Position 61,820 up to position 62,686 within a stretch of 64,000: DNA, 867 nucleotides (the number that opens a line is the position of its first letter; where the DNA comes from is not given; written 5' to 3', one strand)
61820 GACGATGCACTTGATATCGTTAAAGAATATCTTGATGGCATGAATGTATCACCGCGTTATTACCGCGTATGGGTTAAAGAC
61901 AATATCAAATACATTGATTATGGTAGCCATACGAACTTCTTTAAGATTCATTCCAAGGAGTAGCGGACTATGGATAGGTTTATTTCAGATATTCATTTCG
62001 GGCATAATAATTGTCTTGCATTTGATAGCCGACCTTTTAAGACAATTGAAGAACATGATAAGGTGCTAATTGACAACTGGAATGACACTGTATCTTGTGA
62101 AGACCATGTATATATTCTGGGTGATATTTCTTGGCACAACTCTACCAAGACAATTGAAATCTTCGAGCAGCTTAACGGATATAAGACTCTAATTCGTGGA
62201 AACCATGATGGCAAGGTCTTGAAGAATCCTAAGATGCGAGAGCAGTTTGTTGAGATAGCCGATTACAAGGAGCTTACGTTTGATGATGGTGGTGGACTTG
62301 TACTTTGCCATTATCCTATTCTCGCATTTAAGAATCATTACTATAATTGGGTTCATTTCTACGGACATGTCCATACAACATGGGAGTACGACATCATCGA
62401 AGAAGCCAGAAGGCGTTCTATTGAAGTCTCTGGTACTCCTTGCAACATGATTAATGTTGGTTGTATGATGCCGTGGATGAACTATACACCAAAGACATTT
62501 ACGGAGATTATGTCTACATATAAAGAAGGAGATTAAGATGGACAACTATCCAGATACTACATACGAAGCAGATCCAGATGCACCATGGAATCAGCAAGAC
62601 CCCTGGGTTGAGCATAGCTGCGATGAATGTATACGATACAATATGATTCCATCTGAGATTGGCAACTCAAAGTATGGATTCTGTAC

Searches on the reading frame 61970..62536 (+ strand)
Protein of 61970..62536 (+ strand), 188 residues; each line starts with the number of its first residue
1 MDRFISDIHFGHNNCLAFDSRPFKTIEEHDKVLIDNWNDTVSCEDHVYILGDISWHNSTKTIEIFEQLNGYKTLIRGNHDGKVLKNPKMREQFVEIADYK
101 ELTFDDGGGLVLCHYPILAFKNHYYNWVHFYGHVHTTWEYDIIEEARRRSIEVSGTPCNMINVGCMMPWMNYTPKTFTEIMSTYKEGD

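Call 57: search_protein_families(library=pfam, proteins=[window:61970-62536:+], max_evalue=0.001)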
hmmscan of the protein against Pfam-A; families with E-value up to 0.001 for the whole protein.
window:61970-62536:+ (188 aa): 2 families
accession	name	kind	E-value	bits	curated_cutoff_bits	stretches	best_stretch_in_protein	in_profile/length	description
PF12850.12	Metallophos_2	-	3.9e-07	30.6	27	1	5-177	6-146/154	Calcineurin-like phosphoesterase superfamily domain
PF00149.33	Metallophos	-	1.1e-06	29.6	21.5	1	4-129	5-124/191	Calcineurin-like phosphoesterase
